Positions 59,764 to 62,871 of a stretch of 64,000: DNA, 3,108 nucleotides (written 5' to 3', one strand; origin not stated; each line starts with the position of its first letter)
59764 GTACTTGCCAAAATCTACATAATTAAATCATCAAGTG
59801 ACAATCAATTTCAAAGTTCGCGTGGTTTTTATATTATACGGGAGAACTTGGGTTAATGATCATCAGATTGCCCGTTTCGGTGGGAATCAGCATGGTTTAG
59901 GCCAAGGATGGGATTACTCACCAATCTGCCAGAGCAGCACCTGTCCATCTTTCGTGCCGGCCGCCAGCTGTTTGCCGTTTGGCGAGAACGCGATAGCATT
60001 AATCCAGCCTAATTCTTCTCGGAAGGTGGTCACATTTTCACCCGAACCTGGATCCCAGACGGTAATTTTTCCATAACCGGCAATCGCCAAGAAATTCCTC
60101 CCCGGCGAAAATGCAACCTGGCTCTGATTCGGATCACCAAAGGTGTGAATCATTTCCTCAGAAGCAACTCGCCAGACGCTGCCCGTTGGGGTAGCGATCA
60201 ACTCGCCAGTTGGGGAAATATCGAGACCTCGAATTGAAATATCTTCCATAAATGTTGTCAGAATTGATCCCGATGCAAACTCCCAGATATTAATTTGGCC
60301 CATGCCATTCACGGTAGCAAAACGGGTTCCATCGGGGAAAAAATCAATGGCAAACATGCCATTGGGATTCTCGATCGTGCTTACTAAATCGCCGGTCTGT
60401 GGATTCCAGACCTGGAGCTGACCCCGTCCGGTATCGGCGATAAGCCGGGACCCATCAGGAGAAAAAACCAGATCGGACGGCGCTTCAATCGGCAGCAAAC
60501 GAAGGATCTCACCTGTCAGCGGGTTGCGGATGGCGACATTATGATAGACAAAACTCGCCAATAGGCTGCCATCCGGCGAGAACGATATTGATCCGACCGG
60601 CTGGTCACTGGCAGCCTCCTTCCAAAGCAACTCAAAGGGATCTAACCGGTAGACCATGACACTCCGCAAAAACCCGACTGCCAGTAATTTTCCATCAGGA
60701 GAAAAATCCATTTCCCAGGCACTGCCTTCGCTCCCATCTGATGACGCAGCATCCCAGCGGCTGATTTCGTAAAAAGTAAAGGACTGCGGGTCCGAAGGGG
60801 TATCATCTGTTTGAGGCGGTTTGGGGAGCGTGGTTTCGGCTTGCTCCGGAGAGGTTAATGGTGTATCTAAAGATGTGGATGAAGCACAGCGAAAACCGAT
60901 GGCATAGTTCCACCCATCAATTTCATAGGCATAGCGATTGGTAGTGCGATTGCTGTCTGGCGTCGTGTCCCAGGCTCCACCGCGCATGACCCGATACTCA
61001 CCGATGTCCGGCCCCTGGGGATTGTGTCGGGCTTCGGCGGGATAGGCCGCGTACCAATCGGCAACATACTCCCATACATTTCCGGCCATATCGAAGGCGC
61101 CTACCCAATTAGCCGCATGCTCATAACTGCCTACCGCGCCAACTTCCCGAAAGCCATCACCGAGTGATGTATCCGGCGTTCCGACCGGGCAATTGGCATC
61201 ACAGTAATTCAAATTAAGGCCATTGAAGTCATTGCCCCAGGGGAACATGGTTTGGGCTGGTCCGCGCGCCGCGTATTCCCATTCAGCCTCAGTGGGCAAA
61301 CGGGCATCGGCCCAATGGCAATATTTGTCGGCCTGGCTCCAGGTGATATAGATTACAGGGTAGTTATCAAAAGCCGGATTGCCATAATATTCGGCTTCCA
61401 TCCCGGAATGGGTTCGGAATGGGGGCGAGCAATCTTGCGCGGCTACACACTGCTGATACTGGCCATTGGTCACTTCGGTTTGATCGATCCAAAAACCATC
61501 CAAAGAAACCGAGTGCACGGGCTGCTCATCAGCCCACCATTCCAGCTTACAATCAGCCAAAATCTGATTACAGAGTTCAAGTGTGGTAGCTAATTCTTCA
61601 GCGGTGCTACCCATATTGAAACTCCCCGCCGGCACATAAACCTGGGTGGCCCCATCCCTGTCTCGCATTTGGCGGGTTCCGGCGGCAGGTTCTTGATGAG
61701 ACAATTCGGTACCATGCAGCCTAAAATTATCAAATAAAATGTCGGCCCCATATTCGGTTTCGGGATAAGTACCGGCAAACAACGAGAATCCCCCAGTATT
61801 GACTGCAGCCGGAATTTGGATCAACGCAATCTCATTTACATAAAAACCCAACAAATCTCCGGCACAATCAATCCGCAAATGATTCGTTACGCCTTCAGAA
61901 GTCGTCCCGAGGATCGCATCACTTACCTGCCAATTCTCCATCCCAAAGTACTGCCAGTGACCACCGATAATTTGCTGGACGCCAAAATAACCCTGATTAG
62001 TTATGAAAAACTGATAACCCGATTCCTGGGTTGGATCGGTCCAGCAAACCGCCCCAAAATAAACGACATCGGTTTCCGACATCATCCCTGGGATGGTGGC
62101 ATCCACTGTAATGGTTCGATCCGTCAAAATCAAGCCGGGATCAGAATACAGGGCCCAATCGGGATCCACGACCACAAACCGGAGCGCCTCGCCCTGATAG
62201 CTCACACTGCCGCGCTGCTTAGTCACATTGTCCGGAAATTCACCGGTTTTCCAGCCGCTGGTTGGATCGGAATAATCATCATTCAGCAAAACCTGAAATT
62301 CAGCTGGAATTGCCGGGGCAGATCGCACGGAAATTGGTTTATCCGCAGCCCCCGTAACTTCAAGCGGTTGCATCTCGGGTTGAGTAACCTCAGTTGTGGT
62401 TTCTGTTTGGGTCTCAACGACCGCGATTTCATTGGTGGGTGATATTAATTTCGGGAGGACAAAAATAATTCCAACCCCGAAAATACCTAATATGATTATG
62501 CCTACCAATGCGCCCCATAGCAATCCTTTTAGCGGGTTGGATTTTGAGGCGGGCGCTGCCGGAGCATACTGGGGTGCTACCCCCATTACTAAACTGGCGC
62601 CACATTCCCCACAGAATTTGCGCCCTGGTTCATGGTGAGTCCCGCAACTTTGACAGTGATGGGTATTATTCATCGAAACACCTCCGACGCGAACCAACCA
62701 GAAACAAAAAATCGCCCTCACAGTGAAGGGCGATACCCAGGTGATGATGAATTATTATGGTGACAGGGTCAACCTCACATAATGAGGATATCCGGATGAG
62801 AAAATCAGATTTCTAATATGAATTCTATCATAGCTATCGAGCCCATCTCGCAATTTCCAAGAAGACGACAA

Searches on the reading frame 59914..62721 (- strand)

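Call 56: search_protein_families(library=pfam, proteins=[window:59914-62721:-], max_evalue=0.00001)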
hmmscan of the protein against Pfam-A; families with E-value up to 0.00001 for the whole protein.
window:59914-62721:- (935 aa): 18 families
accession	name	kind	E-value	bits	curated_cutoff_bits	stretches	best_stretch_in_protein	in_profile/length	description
PF03781.23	FGE-sulfatase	-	9.9e-50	170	23.3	1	358-613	3-254/255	Sulfatase-modifying factor enzyme 1-like domain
PF25174.1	Beta-prop_THOC3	-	3.3e-29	102.2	305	2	750-881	134-272/272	THOC3 beta-propeller domain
PF24814.1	WD40_Prp19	-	7.9e-22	78.1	320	2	830-933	94-206/281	Prp19 WD40 domain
PF00400.38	WD40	-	8.9e-21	73.9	27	1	895-931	2-38/39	WD domain, G-beta repeat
PF23414.1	Beta-prop_EML_2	-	1.2e-19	71.1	90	1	790-933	2-110/266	Echinoderm microtubule-associated protein second beta-propeller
PF24817.1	WD40_WDHD1_1st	-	1e-18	68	109.9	1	809-933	109-251/291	WDHD1 first WD40 domain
PF25173.1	Beta-prop_WDR3_1st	-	2.1e-15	57.3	154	1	848-933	12-100/184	WDR3 first beta-propeller domain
PF25172.1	Beta-prop_WDR3_2nd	-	2.4e-14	53.7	140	1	709-817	2-111/293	WDR3 second beta-propeller domain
PF24807.1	WD40_CDC20-Fz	-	3.2e-12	46.8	200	0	875-933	20-80/292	CDC20/Fizzy WD40 domain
PF12894.13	ANAPC4_WD40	-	1.1e-11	45.3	22.9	0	671-743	1-76/91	Anaphase-promoting complex subunit 4 WD40 domain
PF25175.1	Beta-prop_WDR5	-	2.2e-10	40.7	250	0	670-782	99-216/296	WDR5 beta-propeller domain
PF24805.1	EIF3I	-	1.1e-09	38.4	200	0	754-868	19-134/324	EIF3I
PF25168.1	Beta-prop_WDR36-Utp21_2nd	-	9.9e-09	35.4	84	0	849-933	183-269/335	WDR36/Utp21 second beta-propeller domain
PF25171.1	Beta-prop_WDR36-Utp21_1st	-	8.8e-08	32.3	80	0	842-933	125-222/266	WDR36/Utp21 first beta-propeller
PF23769.1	Beta-prop_WDR75_2nd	-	3.3e-07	29.9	27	0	860-931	155-228/323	WD repeat-containing protein 75 second beta-propeller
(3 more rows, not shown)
